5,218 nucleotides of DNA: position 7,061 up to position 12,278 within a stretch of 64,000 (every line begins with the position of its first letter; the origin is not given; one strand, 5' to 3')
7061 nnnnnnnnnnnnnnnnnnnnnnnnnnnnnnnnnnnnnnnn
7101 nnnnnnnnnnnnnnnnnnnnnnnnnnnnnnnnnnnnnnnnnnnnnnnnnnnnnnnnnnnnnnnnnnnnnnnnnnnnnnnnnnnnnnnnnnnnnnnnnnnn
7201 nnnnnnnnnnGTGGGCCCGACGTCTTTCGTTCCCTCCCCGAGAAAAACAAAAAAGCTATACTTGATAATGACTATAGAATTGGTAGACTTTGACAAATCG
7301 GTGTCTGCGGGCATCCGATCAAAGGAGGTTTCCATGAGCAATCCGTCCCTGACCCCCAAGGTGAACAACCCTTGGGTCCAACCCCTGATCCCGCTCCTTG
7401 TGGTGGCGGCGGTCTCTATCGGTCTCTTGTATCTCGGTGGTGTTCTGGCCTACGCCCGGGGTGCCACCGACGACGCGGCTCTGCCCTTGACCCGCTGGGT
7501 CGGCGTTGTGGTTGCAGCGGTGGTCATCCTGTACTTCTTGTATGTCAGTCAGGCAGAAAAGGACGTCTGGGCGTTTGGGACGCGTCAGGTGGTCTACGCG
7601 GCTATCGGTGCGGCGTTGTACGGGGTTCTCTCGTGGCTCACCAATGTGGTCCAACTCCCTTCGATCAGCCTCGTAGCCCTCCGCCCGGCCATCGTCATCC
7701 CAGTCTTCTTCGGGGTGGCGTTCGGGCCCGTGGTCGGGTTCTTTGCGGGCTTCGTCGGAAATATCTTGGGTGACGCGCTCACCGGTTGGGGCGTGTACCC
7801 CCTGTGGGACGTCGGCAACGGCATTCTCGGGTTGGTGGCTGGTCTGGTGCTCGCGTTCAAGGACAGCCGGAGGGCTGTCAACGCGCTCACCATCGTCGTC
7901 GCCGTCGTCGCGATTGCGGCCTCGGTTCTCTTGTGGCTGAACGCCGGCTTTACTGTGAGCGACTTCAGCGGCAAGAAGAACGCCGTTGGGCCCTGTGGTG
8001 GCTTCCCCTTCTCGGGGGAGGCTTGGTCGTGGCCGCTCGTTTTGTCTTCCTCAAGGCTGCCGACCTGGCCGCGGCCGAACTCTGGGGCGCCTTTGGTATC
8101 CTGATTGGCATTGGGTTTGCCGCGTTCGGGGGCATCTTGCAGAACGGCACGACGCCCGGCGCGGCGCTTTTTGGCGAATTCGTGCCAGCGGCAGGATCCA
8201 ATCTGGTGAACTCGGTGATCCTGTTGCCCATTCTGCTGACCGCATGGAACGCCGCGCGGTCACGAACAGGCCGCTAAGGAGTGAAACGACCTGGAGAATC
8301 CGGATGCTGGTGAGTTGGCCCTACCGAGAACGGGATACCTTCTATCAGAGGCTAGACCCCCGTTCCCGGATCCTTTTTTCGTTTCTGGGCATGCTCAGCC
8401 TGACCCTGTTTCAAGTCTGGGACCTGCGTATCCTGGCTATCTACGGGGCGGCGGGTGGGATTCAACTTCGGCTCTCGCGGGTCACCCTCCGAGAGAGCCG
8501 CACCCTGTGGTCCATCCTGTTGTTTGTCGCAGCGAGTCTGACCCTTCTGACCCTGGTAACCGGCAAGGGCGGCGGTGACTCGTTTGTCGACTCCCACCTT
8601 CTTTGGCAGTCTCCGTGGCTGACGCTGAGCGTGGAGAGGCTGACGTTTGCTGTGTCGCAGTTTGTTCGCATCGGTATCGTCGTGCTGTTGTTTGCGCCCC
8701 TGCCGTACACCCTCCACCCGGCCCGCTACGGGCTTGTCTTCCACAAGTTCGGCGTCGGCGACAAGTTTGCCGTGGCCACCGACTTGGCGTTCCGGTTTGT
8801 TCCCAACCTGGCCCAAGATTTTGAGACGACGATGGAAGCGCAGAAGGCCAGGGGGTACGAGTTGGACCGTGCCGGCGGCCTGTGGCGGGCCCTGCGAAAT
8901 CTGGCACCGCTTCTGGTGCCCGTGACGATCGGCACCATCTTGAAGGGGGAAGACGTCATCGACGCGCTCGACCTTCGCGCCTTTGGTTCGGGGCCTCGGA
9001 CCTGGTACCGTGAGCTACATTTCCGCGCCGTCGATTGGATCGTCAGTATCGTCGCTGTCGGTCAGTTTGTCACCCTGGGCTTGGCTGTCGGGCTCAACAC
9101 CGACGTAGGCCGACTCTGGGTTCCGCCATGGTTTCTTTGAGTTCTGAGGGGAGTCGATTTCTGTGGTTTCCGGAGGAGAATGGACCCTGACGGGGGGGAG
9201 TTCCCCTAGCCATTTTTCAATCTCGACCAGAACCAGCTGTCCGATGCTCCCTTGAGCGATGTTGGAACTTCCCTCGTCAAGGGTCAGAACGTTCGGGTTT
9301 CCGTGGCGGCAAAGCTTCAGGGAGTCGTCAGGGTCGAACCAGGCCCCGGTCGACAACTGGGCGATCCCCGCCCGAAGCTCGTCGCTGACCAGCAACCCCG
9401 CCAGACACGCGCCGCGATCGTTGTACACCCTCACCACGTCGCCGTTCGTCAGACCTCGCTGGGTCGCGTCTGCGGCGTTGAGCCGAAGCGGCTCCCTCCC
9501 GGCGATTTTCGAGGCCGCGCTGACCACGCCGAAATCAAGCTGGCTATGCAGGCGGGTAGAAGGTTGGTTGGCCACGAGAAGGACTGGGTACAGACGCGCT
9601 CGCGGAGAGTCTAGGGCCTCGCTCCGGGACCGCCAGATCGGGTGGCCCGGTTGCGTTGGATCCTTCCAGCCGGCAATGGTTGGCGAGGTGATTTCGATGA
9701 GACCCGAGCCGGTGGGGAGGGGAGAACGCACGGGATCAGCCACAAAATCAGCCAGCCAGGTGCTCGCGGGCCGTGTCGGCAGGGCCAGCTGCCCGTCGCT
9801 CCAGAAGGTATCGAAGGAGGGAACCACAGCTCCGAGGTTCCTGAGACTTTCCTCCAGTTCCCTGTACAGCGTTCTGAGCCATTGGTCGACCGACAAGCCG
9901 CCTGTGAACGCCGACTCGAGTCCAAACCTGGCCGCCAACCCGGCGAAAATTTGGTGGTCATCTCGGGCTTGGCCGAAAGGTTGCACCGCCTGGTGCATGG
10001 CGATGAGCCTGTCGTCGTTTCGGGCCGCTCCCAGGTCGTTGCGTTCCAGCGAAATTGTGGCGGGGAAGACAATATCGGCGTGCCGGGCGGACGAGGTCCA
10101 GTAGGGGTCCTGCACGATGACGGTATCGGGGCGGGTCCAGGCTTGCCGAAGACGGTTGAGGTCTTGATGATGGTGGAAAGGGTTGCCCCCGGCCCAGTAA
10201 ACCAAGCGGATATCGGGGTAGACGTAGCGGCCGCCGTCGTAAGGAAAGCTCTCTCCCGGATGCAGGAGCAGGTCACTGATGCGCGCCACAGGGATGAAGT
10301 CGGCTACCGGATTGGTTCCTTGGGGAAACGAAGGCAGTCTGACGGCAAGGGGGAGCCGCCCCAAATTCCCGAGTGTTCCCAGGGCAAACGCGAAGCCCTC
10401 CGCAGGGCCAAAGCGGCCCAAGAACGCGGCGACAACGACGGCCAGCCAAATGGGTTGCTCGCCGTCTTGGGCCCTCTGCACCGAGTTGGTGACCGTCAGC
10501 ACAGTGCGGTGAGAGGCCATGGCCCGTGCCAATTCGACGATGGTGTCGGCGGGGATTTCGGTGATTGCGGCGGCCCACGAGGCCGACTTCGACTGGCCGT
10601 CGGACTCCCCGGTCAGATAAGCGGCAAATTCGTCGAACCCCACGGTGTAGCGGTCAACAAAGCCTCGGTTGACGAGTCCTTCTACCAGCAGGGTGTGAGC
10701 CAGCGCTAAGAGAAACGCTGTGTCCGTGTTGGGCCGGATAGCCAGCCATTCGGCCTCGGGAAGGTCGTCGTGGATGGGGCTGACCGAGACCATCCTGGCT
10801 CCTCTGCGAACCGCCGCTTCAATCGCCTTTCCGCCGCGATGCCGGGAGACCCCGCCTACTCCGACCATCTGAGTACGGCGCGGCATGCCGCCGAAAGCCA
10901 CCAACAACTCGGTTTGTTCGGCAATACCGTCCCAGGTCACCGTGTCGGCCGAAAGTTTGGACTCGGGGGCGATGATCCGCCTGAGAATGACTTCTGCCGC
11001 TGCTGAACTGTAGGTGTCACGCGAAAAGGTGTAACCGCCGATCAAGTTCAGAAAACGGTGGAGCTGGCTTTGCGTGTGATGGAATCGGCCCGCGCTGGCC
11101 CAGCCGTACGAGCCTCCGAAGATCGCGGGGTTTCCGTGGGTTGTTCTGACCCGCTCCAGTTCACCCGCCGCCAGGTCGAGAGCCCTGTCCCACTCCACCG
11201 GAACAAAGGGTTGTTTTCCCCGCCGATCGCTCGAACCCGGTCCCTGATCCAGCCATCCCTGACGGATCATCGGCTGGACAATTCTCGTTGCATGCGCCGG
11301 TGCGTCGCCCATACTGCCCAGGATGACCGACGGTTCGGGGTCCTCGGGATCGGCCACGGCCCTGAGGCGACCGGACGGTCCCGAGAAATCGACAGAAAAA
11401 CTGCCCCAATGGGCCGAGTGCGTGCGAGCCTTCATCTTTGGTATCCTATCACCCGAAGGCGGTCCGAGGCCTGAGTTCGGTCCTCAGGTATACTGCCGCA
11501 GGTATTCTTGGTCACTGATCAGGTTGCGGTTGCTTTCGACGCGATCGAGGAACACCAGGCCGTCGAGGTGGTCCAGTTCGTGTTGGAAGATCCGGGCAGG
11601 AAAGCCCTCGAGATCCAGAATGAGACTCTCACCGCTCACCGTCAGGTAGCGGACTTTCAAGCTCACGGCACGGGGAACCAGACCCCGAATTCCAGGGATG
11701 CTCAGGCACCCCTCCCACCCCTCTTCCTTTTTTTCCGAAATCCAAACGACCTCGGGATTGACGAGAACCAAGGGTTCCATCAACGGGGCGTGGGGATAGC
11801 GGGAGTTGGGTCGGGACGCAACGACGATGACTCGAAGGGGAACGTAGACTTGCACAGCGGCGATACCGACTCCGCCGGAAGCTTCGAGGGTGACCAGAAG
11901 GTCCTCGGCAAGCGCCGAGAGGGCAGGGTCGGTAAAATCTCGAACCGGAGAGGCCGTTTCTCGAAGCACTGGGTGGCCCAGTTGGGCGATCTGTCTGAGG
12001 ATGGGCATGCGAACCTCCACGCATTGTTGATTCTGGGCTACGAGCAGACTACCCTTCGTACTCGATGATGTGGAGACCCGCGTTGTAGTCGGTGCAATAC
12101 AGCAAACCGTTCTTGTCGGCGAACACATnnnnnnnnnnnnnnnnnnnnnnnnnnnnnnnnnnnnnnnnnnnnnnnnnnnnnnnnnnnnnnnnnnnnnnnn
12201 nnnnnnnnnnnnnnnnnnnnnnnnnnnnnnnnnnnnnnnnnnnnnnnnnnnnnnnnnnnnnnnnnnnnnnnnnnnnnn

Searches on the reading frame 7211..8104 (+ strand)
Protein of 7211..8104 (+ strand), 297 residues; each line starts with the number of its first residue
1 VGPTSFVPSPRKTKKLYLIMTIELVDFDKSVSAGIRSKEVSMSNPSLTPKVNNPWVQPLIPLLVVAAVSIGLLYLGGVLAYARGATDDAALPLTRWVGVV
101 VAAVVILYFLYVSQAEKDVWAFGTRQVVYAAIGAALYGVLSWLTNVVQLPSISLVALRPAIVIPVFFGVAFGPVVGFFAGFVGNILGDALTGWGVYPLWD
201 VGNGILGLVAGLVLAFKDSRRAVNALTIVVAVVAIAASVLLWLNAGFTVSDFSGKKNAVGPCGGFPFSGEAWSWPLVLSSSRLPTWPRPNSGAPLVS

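Call 54: search_protein_families(library=pfam, proteins=[window:7211-8104:+], max_evalue=0.00001)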
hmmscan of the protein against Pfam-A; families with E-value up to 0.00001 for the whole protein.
window:7211-8104:+ (297 aa): 1 family
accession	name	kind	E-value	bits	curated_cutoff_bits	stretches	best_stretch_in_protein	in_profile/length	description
PF07155.17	ECF-ribofla_trS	-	9.5e-20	71.7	26.7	1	124-249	4-132/172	ECF-type riboflavin transporter, S component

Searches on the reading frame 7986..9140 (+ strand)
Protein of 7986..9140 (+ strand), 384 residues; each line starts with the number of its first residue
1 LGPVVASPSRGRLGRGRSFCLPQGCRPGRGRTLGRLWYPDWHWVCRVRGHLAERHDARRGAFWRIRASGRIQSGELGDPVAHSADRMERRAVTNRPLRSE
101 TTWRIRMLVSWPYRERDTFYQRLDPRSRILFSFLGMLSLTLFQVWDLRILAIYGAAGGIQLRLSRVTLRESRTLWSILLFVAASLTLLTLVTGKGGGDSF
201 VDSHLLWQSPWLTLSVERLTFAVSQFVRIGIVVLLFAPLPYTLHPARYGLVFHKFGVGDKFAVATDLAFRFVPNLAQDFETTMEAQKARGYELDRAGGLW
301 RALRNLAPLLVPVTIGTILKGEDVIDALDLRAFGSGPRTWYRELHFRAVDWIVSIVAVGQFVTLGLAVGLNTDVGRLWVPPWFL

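Call 54: search_protein_families(library=pfam, proteins=[window:7986-9140:+], max_evalue=0.00001)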
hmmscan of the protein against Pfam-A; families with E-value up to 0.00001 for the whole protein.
window:7986-9140:+ (384 aa): 1 family
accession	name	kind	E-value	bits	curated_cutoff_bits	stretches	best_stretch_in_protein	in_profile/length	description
PF02361.21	CbiQ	-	2.4e-16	60.5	25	1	119-335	4-210/216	Cobalt transport protein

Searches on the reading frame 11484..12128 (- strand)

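Call 64: search_protein_families(library=pfam, proteins=[window:11484-12128:-], max_evalue=0.00001)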
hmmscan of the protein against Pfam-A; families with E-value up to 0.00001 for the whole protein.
window:11484-12128:- (214 aa): 1 family
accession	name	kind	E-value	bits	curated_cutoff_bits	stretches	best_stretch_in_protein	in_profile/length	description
PF01327.26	Pep_deformylase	-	8.7e-47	159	22.8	1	45-200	2-153/156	Polypeptide deformylase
